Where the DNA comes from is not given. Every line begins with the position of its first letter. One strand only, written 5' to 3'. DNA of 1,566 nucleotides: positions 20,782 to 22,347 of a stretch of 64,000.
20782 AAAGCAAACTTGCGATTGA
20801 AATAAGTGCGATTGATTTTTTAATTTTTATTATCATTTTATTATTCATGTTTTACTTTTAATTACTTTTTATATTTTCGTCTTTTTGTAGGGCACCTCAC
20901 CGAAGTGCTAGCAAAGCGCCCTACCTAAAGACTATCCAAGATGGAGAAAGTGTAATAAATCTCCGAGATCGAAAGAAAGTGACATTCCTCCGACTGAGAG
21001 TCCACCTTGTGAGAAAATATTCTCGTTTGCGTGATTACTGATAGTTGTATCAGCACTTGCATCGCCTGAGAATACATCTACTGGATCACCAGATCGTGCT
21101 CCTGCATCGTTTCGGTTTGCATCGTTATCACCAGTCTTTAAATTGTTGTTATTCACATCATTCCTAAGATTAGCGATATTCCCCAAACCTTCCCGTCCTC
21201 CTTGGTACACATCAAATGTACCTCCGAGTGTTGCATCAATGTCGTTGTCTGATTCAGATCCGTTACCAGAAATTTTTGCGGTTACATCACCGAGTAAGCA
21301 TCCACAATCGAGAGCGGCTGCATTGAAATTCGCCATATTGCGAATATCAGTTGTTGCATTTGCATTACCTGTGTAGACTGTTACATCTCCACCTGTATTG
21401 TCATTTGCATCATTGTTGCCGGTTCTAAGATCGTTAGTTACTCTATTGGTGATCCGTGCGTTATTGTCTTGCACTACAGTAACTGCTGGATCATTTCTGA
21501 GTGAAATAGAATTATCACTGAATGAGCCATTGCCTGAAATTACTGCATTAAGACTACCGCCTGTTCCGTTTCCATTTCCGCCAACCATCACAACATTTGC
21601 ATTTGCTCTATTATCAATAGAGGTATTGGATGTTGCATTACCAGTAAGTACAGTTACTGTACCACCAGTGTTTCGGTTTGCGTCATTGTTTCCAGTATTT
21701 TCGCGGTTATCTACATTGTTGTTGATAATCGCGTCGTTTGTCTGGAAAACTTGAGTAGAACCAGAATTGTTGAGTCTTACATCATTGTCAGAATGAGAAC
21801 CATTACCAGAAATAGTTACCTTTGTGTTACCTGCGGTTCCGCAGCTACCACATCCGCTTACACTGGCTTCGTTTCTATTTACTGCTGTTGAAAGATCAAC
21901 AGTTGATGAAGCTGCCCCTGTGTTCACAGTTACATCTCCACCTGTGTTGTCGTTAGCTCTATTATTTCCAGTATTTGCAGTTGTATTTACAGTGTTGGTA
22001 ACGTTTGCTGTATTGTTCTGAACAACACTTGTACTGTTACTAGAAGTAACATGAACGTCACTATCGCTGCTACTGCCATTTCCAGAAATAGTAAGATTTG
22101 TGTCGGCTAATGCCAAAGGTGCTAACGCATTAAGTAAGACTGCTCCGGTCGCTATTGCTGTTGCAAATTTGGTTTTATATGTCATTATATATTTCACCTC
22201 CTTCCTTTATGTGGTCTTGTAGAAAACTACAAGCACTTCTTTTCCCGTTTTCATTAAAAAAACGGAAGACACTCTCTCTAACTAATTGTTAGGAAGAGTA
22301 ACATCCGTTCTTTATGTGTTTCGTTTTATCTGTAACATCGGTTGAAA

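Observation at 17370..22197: Three paralogous secreted proteins built from ~65-70 aa Asn/Thr/Gly modules, possibly a new beta-solenoid repeat family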

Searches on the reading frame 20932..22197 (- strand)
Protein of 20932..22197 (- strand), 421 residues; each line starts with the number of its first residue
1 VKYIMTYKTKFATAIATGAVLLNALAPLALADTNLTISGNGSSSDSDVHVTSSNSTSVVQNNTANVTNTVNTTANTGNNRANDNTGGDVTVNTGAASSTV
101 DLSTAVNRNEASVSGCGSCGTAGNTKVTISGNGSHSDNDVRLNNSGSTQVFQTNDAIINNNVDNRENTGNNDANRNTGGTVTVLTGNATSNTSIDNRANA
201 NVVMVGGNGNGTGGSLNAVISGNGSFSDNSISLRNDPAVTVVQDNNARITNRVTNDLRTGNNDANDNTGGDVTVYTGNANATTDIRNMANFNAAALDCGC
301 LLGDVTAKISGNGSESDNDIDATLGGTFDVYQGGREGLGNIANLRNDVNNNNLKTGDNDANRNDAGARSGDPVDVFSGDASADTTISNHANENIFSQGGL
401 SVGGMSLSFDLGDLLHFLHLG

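Call 3: search_protein_families(library=pfam, proteins=[window:20932-22197:-], max_evalue=1)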
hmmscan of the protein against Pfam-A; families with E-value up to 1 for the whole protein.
window:20932-22197:- (421 aa): 0 families

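Call 4: search_protein_families(library=ncbifam, proteins=[window:20932-22197:-], max_evalue=1)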
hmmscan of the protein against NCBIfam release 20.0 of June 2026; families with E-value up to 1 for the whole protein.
window:20932-22197:- (421 aa): 0 families

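Call 7: search_solved_structures(query=window:20932-22197:-, max_evalue=10, show_alignments=2)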
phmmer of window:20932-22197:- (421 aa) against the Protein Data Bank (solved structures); distinct sequences matched with E-value up to 10: 0.

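Call 8: find_homologous_proteins(query=window:20932-22197:-)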
Query window:20932-22197:- (421 aa): 674 proteins with E <= 0.001 among 8000 candidates; the best 120 are listed.
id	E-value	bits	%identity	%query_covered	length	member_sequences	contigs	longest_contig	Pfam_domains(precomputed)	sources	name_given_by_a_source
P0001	3.0e-247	839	100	99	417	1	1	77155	-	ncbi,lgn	-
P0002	2.4e-111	391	56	99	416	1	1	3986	-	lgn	-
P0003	4.5e-108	380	55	99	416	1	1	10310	-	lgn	-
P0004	7.0e-108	380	54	99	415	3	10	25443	-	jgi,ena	-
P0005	9.1e-106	373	55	99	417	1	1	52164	-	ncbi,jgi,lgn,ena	jgi:hypothetical protein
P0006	1.9e-104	368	53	99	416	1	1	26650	-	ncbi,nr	ncbi:MAG: hypothetical protein Q7K55_08625 [Candidatus Levybacteria bacterium]|nr:hypothetical prote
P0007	2.9e-102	361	52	98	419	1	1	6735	-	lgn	-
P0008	5.4e-102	360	50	99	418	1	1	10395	-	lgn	-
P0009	3.3e-100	355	52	99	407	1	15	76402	-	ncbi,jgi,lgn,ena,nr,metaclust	ncbi:MAG: hypothetical protein A2857_06835 [Candidatus Levybacteria bacterium RIFCSPHIGHO2_01_FULL_3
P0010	3.9e-100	354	52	99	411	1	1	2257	-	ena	-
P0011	1.9e-99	352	52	98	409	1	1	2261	-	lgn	-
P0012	2.9e-99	351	54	99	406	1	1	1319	-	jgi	-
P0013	3.4e-99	351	50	99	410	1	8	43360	-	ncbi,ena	-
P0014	4.4e-99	351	53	93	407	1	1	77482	-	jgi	jgi:hypothetical protein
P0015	1.6e-98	349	54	98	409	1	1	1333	-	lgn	-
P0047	4.3e-90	321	51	97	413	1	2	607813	-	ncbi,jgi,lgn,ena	-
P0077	1.0e-84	303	46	100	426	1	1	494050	-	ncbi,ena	-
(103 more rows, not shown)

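Call 18: predict_structure(alignment_id=A1)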
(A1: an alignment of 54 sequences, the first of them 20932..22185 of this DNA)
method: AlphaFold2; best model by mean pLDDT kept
length: 417 residues; sequences in the alignment: 54
mean_pLDDT: 56.9   pTM: 0.57
mean pLDDT of the five models: 56.9, 56.4, 52.4, 47.1, 39.9
residues with pLDDT >= 90: 0; 70-90: 97; 50-70: 177; < 50: 143
segments of 3 or more residues with pLDDT < 50: 1-47, 54-62, 100-103, 116-119, 125-136, 148-152, 214-225, 299-316, 328-332, 397-405
pLDDT, mean of each block of 10 residues (from residue 1): 38 38 41 37 44 44 59 66 71 70 51 51 43 46 57 64 74 74 80 57 53 44 48 61 67 75 72 80 58 55 40 47 56 54 73 67 59 75 56 47 46 52
secondary structure, 60 per line:
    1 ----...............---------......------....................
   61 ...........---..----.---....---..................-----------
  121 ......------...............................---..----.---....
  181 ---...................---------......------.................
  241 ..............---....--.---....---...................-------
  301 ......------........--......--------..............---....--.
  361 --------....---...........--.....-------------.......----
elements in order: H5-19 E29-34 E41-71 E85-88 E92-109 E121-126 E133-163 E177-180 E184-202 E212-217 E224-254 E258-261 E268-271 E275-293 E301-306 E313-320 E323-328 E337-350 E354-357 E369-372 E376-386 E389-393 H407-413

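Call 28: find_encoding_contigs(protein=P0001, flank=10000, max_places=3)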
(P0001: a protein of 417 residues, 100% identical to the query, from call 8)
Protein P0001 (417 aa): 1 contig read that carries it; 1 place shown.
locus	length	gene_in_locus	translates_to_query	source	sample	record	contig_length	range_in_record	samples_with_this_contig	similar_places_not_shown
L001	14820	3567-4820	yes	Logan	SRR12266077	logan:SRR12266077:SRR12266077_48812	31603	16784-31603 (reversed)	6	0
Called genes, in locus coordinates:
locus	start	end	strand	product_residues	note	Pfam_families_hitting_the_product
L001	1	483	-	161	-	?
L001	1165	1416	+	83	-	-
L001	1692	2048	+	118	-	-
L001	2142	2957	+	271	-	-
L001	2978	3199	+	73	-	PF10055:DUF2292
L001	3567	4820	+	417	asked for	-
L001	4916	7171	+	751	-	-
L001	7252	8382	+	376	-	-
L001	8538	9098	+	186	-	PF04203:Sortase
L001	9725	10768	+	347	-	PF02661:Fic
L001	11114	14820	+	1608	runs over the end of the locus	PF00535:Glycos_transf_2, PF13641:Glyco_tranf_2_3, PF00535:Glycos_transf_2, PF13641:Glyco_tranf_2_3, PF13632:Glyco_trans_2_3, PF13439:Glyco_transf_4, PF00534:Glycos_transf_1, PF20706:GT4-conflict, +3 more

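Call 29: find_encoding_contigs(protein=P0009, flank=8000, max_places=1)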
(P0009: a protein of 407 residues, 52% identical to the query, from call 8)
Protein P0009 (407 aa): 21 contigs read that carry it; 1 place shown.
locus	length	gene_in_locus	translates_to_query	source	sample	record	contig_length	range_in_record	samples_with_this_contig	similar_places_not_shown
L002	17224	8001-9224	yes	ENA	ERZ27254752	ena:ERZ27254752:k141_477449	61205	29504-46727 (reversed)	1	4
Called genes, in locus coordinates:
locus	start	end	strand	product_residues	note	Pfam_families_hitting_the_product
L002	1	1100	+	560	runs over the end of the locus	PF13181:TPR_8 (faint), PF07719:TPR_2 (faint), PF00515:TPR_1 (faint), PF13424:TPR_12 (faint), PF13428:TPR_14 (faint), PF13174:TPR_6 (faint), PF13374:TPR_10 (faint), PF14559:TPR_19 (faint), +1 more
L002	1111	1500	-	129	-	PF01687:Flavokinase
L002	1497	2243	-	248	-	PF00535:Glycos_transf_2, PF10111:Glyco_tranf_2_2, PF13641:Glyco_tranf_2_3, PF13506:Glyco_transf_21 (weak), PF13632:Glyco_trans_2_3 (weak)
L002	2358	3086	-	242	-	-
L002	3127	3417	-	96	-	-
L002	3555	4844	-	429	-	PF03952:Enolase_N, PF07476:MAAL_C (faint), PF00113:Enolase_C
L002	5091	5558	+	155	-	-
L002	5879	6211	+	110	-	PF04020:Phage_holin_4_2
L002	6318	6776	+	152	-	PF27226:AF_1845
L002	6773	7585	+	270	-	-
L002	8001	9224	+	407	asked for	-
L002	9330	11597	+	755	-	-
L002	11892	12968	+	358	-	PF00768:Peptidase_S11, PF13354:Beta-lactamase2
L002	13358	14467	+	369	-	PF01590:GAF, PF13185:GAF_2, PF13492:GAF_3 (faint), PF00512:HisKA, PF02518:HATPase_c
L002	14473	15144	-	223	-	PF00072:Response_reg, PF00486:Trans_reg_C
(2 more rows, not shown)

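Call 30: find_encoding_contigs(protein=P0047, flank=8000, max_places=1)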
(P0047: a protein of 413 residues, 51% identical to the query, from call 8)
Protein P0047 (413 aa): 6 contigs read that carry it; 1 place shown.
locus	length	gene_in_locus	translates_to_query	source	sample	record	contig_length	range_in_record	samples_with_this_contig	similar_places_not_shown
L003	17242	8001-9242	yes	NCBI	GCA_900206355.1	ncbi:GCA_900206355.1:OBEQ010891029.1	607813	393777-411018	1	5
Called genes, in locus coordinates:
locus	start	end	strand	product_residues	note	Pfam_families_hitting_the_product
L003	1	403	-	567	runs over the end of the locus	PF02518:HATPase_c, PF13589:HATPase_c_3, PF01119:DNA_mis_repair, PF08676:MutL_C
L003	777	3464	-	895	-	PF01624:MutS_I, PF05188:MutS_II, PF05192:MutS_III, PF05190:MutS_IV, PF00488:MutS_V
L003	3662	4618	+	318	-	PF13399:LytR_C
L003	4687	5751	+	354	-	PF01734:Patatin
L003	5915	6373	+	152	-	-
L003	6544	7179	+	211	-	-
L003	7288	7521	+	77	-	PF10055:DUF2292 (weak)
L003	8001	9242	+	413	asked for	-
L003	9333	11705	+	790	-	-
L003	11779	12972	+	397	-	-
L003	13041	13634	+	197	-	PF04203:Sortase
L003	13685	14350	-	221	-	-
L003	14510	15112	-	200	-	-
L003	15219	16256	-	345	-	PF00353:HemolysinCabind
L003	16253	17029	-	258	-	PF00932:LTD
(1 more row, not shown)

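Call 31: find_encoding_contigs(protein=P0077, flank=8000, max_places=1)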
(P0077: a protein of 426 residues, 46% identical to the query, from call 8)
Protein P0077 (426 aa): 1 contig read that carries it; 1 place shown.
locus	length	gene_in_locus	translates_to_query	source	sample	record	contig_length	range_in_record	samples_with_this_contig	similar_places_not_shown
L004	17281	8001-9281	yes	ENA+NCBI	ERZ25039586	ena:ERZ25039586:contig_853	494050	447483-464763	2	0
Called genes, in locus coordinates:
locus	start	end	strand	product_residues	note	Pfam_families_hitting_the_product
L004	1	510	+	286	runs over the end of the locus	PF00497:SBP_bac_3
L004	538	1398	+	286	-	PF00497:SBP_bac_3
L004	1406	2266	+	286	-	PF00497:SBP_bac_3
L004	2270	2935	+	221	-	PF00528:BPD_transp_1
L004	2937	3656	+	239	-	PF00005:ABC_tran, PF13304:AAA_21 (faint)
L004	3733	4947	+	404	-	PF06925:MGDG_synth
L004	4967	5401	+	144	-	-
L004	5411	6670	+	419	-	PF13439:Glyco_transf_4, PF13477:Glyco_trans_4_2, PF13579:Glyco_trans_4_4, PF20706:GT4-conflict (weak), PF00534:Glycos_transf_1, PF13692:Glyco_trans_1_4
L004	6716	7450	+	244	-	-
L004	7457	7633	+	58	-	PF10055:DUF2292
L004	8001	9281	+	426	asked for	-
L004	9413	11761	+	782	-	-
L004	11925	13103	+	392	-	-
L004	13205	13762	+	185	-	PF04203:Sortase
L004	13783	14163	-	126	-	-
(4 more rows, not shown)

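Call 32: find_related_loci(query=A1, collection=genome_contigs, flank=8000)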
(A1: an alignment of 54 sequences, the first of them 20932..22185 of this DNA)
Query A1 (417 aa) in genome_contigs; peptide patterns used: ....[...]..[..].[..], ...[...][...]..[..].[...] (x = any residue, [..] = any of these).
146 stretches matched a pattern; 124 encode a relative of the query (tblastn E <= 1e-3); the best 80 are kept; 80 distinct loci.
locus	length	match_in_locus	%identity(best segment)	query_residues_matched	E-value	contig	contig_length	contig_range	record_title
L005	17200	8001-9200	53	6-415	2e-104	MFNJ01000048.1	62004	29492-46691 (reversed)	MAG: Candidatus Levybacteria bacterium RIFCSPHIGHO2_01_FULL_36_15 rifcsphigho2_01_scaffold_616, whole genome shotgun seq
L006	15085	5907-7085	50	4-413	6e-100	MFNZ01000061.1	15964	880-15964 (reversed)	MAG: Candidatus Levybacteria bacterium RIFCSPHIGHO2_02_FULL_37_13 rifcsphigho2_02_scaffold_9034, whole genome shotgun se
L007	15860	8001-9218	48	1-415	5e-94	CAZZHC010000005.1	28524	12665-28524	MAG TPA_asm: uncultured Gammaproteobacteria bacterium isolate SRP269290_co4_53 genome assembly, contig: NODE_719_length_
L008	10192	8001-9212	48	6-416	1e-92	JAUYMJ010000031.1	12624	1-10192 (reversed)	MAG: bacterium isolate C24_metabat.bin.81 C24_k141_177355, whole genome shotgun sequence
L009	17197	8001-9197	47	3-416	2e-91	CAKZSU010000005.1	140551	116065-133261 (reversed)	MAG: uncultured Patescibacteria group bacterium isolate N1_Bin_METABAT__44_1 genome assembly, contig: c_000000579631, wh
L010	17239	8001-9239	46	1-416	5e-90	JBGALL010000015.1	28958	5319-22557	MAG: Candidatus Woesebacteria bacterium isolate MAG_MBR_H10.109 MBRH10-109_opera_contig_5685, whole genome shotgun seque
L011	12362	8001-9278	44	1-417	1e-88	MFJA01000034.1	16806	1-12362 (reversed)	MAG: Candidatus Gottesmanbacteria bacterium RBG_16_37_8 RBG_16_scaffold_2311, whole genome shotgun sequence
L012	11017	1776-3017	49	3-416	2e-88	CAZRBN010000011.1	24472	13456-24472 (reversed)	MAG TPA_asm: uncultured Gammaproteobacteria bacterium isolate SRP272529_co1_183 genome assembly, contig: NODE_3250_lengt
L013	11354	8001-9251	49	1-411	7e-88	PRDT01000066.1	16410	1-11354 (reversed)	MAG: Candidatus Levyibacteriota bacterium isolate Amazon FNV 2010 10 14 contig_55_79534411_length_16410_multi_4_in_0_out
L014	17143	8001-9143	53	4-391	4e-87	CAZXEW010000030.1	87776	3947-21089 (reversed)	MAG TPA_asm: uncultured Gammaproteobacteria bacterium isolate binchicken_co203_146 genome assembly, contig: k141_1114489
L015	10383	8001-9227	49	2-414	2e-86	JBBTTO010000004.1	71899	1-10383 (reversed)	MAG: Patescibacteria group bacterium isolate H52-bin062_1 H52_bin062_1_000000000004, whole genome shotgun sequence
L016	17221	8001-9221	47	3-414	3e-86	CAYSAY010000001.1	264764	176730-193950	MAG TPA_asm: uncultured Gammaproteobacteria bacterium isolate ERP113451_co1_283 genome assembly, contig: NODE_7_length_2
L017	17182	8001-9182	49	3-391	6e-85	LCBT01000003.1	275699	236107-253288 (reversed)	MAG: Candidatus Daviesbacteria bacterium GW2011_GWA1_41_61 UU73_C0003, whole genome shotgun sequence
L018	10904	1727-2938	47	3-416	2e-87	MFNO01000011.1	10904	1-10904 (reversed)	MAG: Candidatus Levybacteria bacterium RIFCSPHIGHO2_01_FULL_38_26 rifcsphigho2_01_scaffold_15830, whole genome shotgun s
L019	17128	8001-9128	48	4-405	8e-85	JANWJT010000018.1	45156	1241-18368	MAG: Candidatus Microgenomates bacterium isolate CRAIB_MAG74 c_000000099751, whole genome shotgun sequence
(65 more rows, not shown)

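Call 46: predict_structure(alignment_id=A4)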
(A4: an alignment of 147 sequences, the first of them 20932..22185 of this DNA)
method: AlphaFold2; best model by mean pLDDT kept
length: 417 residues; sequences in the alignment: 147
mean_pLDDT: 80.1   pTM: 0.75
mean pLDDT of the five models: 80.1, 76.3, 74.2, 69.3, 67.4
residues with pLDDT >= 90: 121; 70-90: 207; 50-70: 59; < 50: 30
segments of 3 or more residues with pLDDT < 50: 7-10, 17-19, 21-26, 399-405, 413-416
pLDDT, mean of each block of 10 residues (from residue 1): 49 49 57 84 83 81 90 82 83 91 81 62 91 89 83 93 88 83 94 78 63 92 92 89 94 88 82 93 90 74 90 90 83 75 86 80 63 90 88 65 48 51
secondary structure, 60 per line:
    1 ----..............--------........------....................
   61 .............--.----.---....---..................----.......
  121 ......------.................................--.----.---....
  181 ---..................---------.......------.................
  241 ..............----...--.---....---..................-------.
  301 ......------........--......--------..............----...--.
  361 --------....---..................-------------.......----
elements in order: H5-18 E27-34 E41-73 E85-88 E92-109 H114-117 E118-126 E133-165 E177-180 E184-201 E211-217 E224-254 E259-261 E268-271 E275-292 E300-306 E313-320 E323-328 E337-350 E355-357 E369-372 E376-393 H407-413

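Call 81: fold_search(model_id=the predicted structure, library=pdb)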
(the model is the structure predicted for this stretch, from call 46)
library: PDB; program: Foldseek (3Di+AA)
matches with E <= 10: 173; with E <= 0.001: 0
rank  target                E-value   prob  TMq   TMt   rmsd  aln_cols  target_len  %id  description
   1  5awf_E                3.9e-02  0.07  0.10  0.10  39.9       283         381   10  Crystal structure of SufB-SufC-SufD complex from Escherichia coli (released 2015-11-11)
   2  5awf_A                3.9e-02  0.03  0.07  0.08  40.6       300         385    9  Crystal structure of SufB-SufC-SufD complex from Escherichia coli (released 2015-11-11)
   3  9u4u_A                4.1e-02  0.10  0.09  0.14  35.1       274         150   12  Structure of the functional amyloid FapC from Pseudomonas sp.UK4 (released 2025-08-06)
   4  4kh3                  4.7e-02  0.01  0.04  0.03  49.4       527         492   11  Structure of a bacterial self-associating protein (released 2014-01-15)
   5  5lw3                  8.9e-02  0.01  0.04  0.05  42.7       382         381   12  Azotobacter vinelandii Mannuronan C-5 epimerase AlgE6 A-module (released 2017-10-25)
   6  1vh4_A                9.3e-02  0.02  0.07  0.07  39.6       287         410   11  Crystal structure of a stabilizer of iron transporter (released 2003-12-30)
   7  2pyg_B                1.1e-01  0.01  0.04  0.05  42.1       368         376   14  Azotobacter vinelandii Mannuronan C-5 epimerase AlgE4 A-module (released 2008-05-27)
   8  5awf_B                1.2e-01  0.04  0.09  0.09  39.1       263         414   10  Crystal structure of SufB-SufC-SufD complex from Escherichia coli (released 2015-11-11)
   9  2pyh_B                1.8e-01  0.01  0.04  0.04  40.5       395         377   14  Azotobacter vinelandii Mannuronan C-5 epimerase AlgE4 A-module complexed with mannuronan trisaccharide (released 2008-05-27)
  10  1vh4_B                2.1e-01  0.01  0.06  0.06  40.2       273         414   11  Crystal structure of a stabilizer of iron transporter (released 2003-12-30)
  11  2zu0_A                2.3e-01  0.02  0.07  0.07  40.6       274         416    9  Crystal structure of SufC-SufD complex involved in the iron-sulfur cluster biosynthesis (released 2009-03-10)
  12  8ikw_B                2.3e-01  0.01  0.04  0.04  39.0       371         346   12  A complex structure of PGIP-PG (released 2024-02-07)
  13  8c50_A                3.5e-01  0.01  0.05  0.06  44.4       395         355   11  Pontibacter korlensis curli subunit CsgA (released 2023-06-28)
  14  1hg8_A                3.6e-01  0.01  0.05  0.06  41.8       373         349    8  Endopolygalacturonase from the phytopathogenic fungus Fusarium moniliforme (released 2001-11-10)
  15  4q1q_A                4.2e-01  0.01  0.04  0.05  44.3       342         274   13  Crystal structure of TibC-catalyzed hyper-glycosylated TibA55-350 fragment (released 2014-09-17)
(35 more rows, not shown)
